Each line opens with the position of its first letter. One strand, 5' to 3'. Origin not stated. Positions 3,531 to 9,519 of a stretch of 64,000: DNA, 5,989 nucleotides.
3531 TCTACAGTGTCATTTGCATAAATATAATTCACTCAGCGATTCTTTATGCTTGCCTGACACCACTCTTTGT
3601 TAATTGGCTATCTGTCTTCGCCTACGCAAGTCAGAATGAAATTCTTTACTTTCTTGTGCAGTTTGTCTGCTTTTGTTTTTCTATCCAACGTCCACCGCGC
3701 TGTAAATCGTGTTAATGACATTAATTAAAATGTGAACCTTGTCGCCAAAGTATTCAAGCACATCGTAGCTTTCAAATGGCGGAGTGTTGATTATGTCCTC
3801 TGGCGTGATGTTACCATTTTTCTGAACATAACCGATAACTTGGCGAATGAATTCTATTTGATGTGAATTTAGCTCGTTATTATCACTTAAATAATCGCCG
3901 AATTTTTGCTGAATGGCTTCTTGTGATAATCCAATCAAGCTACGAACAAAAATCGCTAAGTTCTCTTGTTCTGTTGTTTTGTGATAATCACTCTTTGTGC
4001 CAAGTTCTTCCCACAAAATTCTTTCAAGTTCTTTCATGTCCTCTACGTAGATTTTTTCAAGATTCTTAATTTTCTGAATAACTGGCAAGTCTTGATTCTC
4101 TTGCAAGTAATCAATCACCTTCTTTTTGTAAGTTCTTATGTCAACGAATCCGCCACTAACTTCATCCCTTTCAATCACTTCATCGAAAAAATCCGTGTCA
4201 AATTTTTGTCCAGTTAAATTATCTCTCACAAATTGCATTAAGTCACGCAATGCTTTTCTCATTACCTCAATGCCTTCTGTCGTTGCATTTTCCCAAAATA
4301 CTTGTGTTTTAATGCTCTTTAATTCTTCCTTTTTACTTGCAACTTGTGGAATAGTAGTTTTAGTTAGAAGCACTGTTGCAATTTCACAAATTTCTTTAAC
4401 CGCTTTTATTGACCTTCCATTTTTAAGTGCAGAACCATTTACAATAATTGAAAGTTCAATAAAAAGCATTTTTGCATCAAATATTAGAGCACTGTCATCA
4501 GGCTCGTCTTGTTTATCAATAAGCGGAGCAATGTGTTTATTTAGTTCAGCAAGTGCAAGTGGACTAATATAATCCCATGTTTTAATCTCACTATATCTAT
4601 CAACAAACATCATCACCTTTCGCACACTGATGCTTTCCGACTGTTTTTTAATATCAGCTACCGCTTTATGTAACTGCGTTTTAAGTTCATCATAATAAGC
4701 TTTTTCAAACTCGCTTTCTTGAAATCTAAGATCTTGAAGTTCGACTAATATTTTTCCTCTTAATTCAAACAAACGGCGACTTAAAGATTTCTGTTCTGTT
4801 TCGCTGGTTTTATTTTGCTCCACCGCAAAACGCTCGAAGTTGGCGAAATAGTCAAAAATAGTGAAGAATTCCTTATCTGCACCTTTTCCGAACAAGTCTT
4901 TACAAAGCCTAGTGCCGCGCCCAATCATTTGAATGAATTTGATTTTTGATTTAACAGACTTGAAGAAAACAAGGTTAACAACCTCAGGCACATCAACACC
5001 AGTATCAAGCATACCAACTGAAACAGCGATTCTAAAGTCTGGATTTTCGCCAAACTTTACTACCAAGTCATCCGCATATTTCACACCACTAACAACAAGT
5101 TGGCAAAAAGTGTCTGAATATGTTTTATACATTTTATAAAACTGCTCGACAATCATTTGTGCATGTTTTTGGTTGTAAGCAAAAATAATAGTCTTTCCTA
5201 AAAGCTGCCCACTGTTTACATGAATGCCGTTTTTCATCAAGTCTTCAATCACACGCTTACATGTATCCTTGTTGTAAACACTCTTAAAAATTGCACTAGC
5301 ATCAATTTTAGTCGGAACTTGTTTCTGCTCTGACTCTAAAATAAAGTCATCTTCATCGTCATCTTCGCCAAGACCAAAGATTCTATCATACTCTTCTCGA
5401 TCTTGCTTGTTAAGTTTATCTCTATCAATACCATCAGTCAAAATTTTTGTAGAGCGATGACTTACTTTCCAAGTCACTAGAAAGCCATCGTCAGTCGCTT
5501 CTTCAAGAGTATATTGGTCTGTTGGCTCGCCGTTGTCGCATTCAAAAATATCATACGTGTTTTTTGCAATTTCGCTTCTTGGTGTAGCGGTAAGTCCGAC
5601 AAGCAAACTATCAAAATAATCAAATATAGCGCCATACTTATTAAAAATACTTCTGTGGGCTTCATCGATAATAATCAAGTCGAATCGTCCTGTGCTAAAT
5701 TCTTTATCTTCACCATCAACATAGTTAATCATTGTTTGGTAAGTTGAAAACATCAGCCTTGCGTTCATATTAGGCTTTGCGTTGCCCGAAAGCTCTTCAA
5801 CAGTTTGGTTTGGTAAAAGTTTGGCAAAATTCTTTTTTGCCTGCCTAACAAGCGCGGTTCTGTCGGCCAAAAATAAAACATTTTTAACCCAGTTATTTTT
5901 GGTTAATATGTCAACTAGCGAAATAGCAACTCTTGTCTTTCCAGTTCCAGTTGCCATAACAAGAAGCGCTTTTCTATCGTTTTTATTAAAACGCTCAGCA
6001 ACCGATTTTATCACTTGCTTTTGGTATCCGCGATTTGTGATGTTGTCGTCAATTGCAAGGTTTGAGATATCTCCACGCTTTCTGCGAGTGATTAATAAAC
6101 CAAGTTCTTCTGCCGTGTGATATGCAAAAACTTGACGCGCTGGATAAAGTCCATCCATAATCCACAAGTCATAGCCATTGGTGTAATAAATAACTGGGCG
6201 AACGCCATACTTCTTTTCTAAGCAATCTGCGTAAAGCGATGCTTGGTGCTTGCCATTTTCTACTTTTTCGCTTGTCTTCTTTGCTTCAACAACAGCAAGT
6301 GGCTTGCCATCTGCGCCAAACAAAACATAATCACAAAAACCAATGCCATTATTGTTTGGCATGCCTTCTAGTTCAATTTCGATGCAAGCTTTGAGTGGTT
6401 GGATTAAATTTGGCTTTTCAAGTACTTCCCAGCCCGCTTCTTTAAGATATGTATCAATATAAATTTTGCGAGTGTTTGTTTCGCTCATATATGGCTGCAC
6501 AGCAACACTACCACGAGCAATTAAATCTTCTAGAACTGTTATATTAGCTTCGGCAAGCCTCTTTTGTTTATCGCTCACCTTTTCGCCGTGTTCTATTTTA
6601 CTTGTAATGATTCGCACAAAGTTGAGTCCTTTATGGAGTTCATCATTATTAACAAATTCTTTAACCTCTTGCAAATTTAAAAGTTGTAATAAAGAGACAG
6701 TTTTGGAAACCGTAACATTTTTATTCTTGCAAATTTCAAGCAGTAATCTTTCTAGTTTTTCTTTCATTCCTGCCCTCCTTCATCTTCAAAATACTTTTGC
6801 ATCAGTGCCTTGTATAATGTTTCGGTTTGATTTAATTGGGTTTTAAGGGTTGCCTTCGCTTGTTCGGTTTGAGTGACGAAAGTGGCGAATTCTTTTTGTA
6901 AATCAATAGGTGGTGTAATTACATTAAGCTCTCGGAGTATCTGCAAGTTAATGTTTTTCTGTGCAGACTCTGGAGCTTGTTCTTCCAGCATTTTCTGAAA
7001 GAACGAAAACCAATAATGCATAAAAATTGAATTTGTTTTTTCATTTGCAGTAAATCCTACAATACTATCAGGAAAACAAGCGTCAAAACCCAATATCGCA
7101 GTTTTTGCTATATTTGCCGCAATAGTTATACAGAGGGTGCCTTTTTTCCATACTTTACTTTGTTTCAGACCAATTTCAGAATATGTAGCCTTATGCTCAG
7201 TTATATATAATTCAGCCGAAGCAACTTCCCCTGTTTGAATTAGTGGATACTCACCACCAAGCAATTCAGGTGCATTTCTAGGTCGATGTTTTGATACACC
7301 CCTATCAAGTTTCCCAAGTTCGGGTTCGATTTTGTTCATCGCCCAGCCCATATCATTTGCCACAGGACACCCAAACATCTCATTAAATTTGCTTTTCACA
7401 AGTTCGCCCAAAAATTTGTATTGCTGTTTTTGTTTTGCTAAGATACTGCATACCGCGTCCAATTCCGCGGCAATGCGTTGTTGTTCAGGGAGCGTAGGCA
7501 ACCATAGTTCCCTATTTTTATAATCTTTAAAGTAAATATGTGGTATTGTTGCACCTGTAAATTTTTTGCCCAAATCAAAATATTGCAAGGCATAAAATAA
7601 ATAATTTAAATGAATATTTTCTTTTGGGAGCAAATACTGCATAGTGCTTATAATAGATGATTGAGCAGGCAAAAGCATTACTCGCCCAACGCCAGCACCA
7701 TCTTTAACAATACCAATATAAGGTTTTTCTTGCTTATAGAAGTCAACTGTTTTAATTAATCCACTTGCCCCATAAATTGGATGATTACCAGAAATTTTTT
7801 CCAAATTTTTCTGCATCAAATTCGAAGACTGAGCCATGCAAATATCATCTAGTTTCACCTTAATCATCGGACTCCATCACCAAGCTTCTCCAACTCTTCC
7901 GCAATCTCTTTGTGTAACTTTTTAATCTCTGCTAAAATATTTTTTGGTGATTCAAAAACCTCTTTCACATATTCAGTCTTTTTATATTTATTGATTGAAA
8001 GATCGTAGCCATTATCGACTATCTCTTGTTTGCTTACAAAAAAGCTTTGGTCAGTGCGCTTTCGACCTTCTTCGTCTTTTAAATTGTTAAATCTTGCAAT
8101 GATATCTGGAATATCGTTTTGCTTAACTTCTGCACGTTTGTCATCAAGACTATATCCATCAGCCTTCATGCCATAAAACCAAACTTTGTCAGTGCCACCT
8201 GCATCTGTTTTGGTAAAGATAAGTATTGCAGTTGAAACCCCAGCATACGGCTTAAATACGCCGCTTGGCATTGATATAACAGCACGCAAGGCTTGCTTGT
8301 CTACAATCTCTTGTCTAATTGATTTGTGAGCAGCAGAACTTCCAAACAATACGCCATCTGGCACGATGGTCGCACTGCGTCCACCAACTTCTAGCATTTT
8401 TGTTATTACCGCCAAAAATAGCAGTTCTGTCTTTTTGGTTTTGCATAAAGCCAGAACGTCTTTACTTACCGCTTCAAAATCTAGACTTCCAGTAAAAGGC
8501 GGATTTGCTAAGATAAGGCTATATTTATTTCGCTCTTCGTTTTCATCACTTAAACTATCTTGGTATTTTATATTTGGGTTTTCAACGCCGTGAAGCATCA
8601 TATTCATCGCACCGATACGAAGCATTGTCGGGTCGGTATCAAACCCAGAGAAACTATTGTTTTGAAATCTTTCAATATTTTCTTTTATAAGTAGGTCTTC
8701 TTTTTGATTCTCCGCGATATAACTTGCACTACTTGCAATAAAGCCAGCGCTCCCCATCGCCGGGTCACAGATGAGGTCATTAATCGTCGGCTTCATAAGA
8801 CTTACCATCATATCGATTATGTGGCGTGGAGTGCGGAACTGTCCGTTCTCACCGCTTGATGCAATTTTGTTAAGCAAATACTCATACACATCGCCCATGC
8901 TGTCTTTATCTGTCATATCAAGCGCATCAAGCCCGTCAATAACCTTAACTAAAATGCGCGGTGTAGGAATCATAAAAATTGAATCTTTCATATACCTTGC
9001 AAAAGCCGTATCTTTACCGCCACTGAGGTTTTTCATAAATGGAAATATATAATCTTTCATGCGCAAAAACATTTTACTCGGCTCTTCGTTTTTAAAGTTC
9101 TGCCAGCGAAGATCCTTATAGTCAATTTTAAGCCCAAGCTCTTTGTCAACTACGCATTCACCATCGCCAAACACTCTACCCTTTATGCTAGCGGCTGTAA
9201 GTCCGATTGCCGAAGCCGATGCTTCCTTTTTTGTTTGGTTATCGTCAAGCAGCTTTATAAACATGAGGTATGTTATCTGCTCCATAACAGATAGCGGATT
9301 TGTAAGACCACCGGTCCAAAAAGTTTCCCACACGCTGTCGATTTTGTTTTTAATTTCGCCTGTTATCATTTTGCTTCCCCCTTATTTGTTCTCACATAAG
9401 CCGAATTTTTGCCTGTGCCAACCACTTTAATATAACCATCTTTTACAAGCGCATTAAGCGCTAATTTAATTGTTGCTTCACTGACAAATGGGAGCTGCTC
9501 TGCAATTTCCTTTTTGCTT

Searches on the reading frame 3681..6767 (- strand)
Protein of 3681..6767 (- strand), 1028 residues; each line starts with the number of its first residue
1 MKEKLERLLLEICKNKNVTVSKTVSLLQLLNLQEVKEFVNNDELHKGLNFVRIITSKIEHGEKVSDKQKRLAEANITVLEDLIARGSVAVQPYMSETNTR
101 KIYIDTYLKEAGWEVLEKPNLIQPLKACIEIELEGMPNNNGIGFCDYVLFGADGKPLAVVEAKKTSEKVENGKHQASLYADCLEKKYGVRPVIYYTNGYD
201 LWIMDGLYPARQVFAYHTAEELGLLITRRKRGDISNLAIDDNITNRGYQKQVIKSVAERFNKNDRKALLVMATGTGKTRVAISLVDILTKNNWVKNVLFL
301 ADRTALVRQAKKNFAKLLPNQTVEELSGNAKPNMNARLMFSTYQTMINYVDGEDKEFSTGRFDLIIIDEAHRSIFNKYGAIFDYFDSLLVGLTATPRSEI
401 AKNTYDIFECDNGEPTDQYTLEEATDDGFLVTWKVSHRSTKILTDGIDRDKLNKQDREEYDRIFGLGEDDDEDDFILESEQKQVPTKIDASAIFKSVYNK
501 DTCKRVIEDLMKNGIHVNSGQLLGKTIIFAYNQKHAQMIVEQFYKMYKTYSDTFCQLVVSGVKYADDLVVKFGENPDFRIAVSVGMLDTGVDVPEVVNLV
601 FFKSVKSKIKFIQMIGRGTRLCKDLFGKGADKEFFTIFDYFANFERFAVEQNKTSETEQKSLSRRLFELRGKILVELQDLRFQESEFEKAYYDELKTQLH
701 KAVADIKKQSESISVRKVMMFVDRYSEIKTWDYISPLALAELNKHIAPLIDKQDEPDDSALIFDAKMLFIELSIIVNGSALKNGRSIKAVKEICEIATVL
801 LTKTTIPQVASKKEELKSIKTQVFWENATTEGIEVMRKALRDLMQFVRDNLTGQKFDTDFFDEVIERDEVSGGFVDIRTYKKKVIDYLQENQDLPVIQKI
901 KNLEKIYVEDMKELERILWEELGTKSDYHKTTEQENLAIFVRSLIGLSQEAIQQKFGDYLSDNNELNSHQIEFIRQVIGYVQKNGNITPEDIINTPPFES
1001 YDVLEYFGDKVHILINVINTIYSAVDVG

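Call 65: search_protein_families(library=pfam, proteins=[window:3681-6767:-], max_evalue=0.00001)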
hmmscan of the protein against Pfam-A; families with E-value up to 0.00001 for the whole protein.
window:3681-6767:- (1028 aa): 5 families
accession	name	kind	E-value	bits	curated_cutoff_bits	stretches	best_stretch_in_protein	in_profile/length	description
PF04851.21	ResIII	-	1.4e-43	149.1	22.5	1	244-397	3-163/164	Type III restriction enzyme, res subunit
PF18766.7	SWI2_SNF2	-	2.4e-19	70.3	26.7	1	249-446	2-201/221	SWI2/SNF2 ATPase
PF08463.15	EcoEI_R_C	-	1.4e-14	55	24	1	879-1020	2-160/163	EcoEI R protein C-terminal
PF00270.35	DEAD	-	3.3e-13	50.2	26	1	248-400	3-164/167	DEAD/DEAH box helicase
PF04313.20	HSDR_N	-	9.9e-08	32.5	25.1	0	143-207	126-193/198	Type I restriction enzyme R protein N terminus (HSDR_N)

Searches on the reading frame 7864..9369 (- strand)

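Call 65: search_protein_families(library=pfam, proteins=[window:7864-9369:-], max_evalue=0.00001)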
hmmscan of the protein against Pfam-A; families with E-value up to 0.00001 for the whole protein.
window:7864-9369:- (501 aa): 3 families
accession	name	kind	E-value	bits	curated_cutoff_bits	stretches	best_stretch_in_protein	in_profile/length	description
PF02384.22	N6_Mtase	-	4.6e-64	217.1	20.4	1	154-470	2-310/311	N-6 DNA Methylase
PF12161.14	HsdM_N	-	2.8e-14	54.3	24.5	1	6-145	1-133/135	HsdM N-terminal domain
PF07669.17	Eco57I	-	3.3e-06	27.7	25.3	1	263-372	69-171/171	Eco57I restriction-modification methylase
